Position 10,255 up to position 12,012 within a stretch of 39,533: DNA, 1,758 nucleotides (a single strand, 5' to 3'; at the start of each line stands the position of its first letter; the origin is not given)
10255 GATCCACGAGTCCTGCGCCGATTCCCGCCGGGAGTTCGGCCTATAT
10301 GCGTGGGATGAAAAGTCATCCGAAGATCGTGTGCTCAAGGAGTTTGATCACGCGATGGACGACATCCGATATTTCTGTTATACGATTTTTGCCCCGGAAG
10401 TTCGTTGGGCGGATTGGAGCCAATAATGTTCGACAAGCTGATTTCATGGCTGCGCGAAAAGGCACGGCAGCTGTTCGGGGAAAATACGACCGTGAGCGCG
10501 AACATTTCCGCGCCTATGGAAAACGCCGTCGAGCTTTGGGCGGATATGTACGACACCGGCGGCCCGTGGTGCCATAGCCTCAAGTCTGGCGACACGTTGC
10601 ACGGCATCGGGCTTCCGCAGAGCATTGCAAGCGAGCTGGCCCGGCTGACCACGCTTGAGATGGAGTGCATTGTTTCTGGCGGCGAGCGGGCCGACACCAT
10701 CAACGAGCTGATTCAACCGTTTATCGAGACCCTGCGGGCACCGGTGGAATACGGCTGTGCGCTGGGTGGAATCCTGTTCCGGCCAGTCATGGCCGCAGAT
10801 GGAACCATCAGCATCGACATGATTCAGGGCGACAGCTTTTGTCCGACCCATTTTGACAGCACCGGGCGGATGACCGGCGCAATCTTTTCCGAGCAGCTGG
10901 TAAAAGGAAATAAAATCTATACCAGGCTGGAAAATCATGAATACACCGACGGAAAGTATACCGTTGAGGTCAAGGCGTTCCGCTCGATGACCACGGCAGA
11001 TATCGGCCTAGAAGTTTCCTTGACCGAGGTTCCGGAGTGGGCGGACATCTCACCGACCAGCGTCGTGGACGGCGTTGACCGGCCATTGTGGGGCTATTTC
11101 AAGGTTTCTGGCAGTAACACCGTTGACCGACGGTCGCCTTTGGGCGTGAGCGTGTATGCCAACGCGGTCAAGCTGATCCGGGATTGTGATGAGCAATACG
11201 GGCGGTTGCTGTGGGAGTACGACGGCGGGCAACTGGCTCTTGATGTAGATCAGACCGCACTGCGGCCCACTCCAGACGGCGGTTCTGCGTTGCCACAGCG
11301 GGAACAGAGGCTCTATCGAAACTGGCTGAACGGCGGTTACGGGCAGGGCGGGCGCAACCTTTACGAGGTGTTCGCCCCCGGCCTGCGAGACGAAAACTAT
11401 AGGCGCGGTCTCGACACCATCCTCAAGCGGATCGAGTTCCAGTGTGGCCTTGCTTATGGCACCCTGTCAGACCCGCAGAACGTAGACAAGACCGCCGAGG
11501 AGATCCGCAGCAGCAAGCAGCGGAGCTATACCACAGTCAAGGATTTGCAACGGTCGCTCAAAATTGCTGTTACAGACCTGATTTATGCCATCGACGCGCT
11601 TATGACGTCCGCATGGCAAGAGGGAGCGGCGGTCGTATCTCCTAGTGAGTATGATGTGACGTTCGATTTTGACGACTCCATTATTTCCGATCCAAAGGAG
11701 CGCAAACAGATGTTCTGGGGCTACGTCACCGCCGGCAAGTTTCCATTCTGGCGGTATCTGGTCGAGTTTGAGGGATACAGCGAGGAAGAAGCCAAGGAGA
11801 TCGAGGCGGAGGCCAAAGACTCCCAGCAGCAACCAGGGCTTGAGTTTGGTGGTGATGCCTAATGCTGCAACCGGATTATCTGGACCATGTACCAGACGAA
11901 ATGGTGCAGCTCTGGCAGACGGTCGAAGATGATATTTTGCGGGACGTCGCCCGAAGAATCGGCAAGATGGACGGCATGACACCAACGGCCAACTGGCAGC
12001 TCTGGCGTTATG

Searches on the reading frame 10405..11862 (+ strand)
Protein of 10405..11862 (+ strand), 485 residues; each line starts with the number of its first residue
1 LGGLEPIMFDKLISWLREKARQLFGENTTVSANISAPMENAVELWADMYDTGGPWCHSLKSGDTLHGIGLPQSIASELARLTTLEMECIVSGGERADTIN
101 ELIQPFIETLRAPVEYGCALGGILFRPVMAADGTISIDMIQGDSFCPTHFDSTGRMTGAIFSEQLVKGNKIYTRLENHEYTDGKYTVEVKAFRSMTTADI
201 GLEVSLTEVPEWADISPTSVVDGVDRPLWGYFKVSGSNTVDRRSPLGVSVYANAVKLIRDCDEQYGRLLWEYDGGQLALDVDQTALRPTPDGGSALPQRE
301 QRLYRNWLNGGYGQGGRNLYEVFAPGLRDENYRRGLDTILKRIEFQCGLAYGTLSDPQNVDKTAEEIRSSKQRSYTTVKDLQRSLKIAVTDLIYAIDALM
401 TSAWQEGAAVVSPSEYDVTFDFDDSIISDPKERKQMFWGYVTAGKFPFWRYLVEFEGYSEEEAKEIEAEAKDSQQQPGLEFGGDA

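Call 82: search_dna_similar(query=window:10405-11862:+, collection=phages, mode=protein, max_evalue=1e-10, max_rows=10)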
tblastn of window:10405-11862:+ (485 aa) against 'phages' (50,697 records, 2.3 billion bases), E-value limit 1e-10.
Records with a match: 207; places in all: 207; records where one place covers at least 80% of the query: 81.
Best place of each record, by identity: 60-80% 3; <60% 204.
By first word of the organism name: Streptococcus 119; Bacillus 23; Listeria 16; Bacteriophage 11; Clostridium 8; Lactobacillus 8; Latilactobacillus 4; Faecalibacterium 2; Clostridioides 2; Oenococcus 2; and 11 more.
By host as written in the record: - 25; Listeria monocytogenes 10; Streptococcus thermophilus 10; Streptococcus thermophilus ST67009 7; Clostridium difficile 6; Bacillus cereus 6; Bacillus thuringiensis 4; Faecalibacterium prausnitzii 2; and 113 more.
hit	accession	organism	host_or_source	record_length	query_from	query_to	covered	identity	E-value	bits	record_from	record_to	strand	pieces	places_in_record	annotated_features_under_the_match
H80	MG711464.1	Faecalibacterium phage FP_Lugh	Faecalibacterium prausnitzii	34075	1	485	100%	72.8%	0e+0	720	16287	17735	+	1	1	portal protein | terminase large subunit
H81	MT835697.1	Bacteriophage sp.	human fecal samples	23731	1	485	100%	72.8%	0e+0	720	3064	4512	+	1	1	record has no annotation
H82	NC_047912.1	Faecalibacterium phage FP_Lugh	Faecalibacterium prausnitzii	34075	1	485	100%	72.8%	0e+0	720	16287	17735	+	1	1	portal protein | terminase large subunit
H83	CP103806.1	Clostridioides phage Hain-Saunders-2022a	Clostridioides difficile ST632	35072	7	451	92%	42.8%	6e-115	378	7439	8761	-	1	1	phage portal protein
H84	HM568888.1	Clostridium phage phiCD38-2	Clostridium difficile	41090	8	429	87%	39.7%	1e-98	331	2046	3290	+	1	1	minor capsid protein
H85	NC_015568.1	Clostridium phage phiCD38-2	Clostridium difficile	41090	8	429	87%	39.7%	1e-98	331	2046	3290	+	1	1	portal protein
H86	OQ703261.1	Clostridioides phage AR1075-1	Clostridioides difficile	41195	8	429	87%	39.7%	1e-98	331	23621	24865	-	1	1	hypothetical protein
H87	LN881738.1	Clostridium phage slur17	Escherichia coli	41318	8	429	87%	39.3%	3e-98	330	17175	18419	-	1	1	Phage portal protein, SPP1 Gp6-like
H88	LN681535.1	Clostridium phage phiCD111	Clostridium difficile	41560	8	429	87%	39.3%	3e-98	330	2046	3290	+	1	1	Minor capsid protein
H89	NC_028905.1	Clostridium phage phiCD111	Clostridium difficile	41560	8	429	87%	39.3%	3e-98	330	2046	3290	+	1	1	portal protein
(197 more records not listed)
